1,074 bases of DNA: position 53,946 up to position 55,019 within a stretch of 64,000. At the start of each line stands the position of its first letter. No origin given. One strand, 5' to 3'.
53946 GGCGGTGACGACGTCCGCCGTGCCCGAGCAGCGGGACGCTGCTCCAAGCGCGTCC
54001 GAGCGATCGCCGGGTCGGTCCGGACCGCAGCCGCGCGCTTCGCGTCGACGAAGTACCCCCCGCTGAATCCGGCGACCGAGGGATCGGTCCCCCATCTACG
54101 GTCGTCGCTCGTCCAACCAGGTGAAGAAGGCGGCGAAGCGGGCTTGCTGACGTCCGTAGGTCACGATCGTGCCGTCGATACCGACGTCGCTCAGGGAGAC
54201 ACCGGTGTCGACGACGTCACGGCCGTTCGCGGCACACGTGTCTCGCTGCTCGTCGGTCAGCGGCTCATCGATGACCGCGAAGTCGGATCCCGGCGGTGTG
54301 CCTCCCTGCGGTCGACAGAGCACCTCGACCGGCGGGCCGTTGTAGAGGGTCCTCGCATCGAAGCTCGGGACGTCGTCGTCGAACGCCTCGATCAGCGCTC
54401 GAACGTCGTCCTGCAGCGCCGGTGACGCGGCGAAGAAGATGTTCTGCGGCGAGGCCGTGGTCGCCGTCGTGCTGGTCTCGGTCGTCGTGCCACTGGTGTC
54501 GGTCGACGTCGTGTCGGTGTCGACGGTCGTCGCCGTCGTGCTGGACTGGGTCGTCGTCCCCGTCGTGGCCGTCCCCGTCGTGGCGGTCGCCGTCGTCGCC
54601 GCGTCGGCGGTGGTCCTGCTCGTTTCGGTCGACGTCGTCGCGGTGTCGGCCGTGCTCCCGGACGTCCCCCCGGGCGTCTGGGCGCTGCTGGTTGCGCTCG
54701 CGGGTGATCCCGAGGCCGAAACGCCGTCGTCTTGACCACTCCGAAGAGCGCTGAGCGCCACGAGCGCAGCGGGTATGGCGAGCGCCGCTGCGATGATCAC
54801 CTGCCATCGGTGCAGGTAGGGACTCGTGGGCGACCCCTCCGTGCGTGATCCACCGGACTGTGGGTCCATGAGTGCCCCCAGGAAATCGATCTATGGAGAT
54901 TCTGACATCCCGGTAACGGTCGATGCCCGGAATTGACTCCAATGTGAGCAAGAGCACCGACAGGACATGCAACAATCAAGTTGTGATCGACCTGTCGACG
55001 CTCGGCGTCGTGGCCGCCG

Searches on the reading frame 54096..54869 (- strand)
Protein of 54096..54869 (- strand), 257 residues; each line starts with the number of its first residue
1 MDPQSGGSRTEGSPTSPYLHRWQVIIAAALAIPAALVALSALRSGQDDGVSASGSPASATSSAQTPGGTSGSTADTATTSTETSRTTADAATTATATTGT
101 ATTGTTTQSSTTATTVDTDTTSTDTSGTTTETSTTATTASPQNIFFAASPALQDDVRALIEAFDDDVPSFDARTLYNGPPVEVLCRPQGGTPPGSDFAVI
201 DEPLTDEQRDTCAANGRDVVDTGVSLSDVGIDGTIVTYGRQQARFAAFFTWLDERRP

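Call 6: search_protein_families(library=pfam, proteins=[window:54096-54869:-], max_evalue=0.01)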
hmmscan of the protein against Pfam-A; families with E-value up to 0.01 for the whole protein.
window:54096-54869:- (257 aa): 0 families

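Call 12: search_protein_families(library=ncbifam, proteins=[window:54096-54869:-], max_evalue=1)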
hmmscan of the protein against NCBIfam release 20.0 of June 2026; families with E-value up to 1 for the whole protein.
window:54096-54869:- (257 aa): 5 families
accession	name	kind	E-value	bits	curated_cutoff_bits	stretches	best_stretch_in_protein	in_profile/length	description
NF005844.0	PRK07764.1-3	equivalog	0.00099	18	964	1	24-141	354-467/841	DNA polymerase III subunit gamma and tau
NF008975.0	PRK12323.1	equivalog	0.13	10.9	875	1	35-157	356-474/709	DNA polymerase III subunit gamma/tau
NF004561.0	PRK05901.1-3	equivalog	0.49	9.4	582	1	46-135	42-132/537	RNA polymerase sigma factor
NF033761.1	gliding_GltJ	equivalog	0.68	8.9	450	1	25-139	376-491/671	adventurous gliding motility protein GltJ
NF010449.0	PRK13875.1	subfamily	0.8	8.7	442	1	25-138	241-389/443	conjugal transfer protein TrbL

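Call 13: search_protein_families(library=padloc, proteins=[window:54096-54869:-], max_evalue=1)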
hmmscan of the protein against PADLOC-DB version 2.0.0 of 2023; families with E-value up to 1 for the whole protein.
window:54096-54869:- (257 aa): 2 families
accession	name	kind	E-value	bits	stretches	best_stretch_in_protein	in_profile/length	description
PDLC04061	PD-T4-6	-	0.0022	15.6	1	11-143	348-480/510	-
PDLC03997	PD-Lambda-5_A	-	0.11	9.3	1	32-126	238-335/491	-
